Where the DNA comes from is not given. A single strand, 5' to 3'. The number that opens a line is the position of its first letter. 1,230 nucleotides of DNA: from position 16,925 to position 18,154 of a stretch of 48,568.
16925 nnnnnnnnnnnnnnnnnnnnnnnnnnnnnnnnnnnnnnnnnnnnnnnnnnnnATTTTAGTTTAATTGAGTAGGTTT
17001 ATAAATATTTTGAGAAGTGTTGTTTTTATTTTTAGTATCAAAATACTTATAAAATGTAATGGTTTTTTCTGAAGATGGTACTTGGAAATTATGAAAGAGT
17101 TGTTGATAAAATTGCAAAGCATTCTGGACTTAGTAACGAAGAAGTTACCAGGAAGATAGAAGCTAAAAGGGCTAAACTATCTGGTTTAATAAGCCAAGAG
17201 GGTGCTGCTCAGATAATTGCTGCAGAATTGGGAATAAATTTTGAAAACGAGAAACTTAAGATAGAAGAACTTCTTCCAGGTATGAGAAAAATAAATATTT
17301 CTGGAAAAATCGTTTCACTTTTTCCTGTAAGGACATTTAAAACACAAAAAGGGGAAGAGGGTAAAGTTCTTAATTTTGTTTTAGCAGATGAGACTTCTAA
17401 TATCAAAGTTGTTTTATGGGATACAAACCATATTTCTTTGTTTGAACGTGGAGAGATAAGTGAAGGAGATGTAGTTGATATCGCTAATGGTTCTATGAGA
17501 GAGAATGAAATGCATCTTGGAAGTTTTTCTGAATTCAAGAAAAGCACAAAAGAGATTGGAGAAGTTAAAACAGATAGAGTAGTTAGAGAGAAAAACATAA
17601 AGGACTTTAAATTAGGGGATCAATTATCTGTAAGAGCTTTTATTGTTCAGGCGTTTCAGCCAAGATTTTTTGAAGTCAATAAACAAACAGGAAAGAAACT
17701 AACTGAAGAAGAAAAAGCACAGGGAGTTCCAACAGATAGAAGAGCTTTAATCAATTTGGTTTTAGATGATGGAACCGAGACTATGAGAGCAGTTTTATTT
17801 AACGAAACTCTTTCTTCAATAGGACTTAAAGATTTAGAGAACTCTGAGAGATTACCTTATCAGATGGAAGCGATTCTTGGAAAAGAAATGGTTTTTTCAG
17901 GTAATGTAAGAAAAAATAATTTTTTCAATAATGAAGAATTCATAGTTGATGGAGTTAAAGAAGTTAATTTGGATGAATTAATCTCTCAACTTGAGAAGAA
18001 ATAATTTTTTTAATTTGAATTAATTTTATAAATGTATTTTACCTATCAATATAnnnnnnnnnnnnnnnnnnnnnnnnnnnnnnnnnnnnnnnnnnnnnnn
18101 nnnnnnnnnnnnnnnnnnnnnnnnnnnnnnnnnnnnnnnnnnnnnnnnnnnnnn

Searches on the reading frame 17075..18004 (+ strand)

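Call 5: search_protein_families(library=pfam, proteins=[window:17075-18004:+], max_evalue=0.1)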
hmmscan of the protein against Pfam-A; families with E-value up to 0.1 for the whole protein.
window:17075-18004:+ (309 aa): 5 families
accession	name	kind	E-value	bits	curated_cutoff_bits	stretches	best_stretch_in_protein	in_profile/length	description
PF01336.31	tRNA_anti-codon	-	3.1e-09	37.1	27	1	89-142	11-58/75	OB-fold nucleic acid binding domain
PF24903.1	OB_MEIOB_N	-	1.3e-05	25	27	1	58-144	3-92/140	MEIOB, N-terminal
PF09999.14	DUF2240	-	2.6e-05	24.3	22.3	1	6-57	87-138/144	Uncharacterized protein conserved in archaea (DUF2240)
PF25507.1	OB_POT1A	-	6.7e-05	23.1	27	0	78-126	36-84/127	POT1A-like, OB fold domain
PF17244.8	CDC24_OB3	-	0.015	15.5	25.4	1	68-142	4-76/216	Cell division control protein 24, OB domain 3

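Call 6: search_protein_families(library=ncbifam, proteins=[window:17075-18004:+], max_evalue=0.1)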
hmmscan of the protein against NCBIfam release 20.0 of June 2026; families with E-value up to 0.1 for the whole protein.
window:17075-18004:+ (309 aa): 15 families
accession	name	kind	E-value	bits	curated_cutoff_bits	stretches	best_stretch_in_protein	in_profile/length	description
NF006255.0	PRK08402.1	equivalog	3.7e-28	98.5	442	1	6-210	6-223/355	replication factor A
NF009032.0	PRK12366.1-3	equivalog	1.5e-26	92.8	773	2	7-197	4-200/651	replication factor A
NF009034.0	PRK12366.1-5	equivalog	4.5e-21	74.9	789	2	9-143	6-141/642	replication factor A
NF012035.0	PRK15491.1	equivalog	1.1e-20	74.3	362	1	9-181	7-175/374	replication factor A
NF009031.0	PRK12366.1-2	equivalog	2.7e-20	72.4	767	2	4-194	5-198/647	replication factor A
NF009030.0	PRK12366.1-1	equivalog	7.3e-18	64.4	1147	1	5-210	12-224/796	replication factor A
NF011288.0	PRK14699.1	equivalog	2.4e-17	63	544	1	18-246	14-237/484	replication factor A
NF005551.0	PRK07211.1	equivalog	2.8e-17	63.2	575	1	59-199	160-296/485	single-stranded DNA binding protein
NF005049.0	PRK06461.1-3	equivalog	9.5e-13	48.6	188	1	58-174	2-116/144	single-stranded DNA-binding protein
NF009033.0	PRK12366.1-4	equivalog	2.2e-11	42.9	701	1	5-203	2-184/578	replication factor A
NF005050.0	PRK06461.1-4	equivalog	1.7e-10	41.2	176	1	58-139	3-77/151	single-stranded DNA-binding protein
NF005554.0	PRK07218.1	equivalog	4.9e-10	39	447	1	6-193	4-184/423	Single-stranded DNA binding protein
NF005051.0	PRK06461.1-5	equivalog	1e-05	25.6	235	1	62-139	4-74/146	single-stranded DNA-binding protein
TIGR00617.1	rpa1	subfamily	4.2e-05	22.3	334.2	1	29-143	149-260/608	replication factor-a protein 1 (rpa1)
NF005048.0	PRK06461.1-1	equivalog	0.002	18.5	230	1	62-139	4-74/148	single-stranded DNA-binding protein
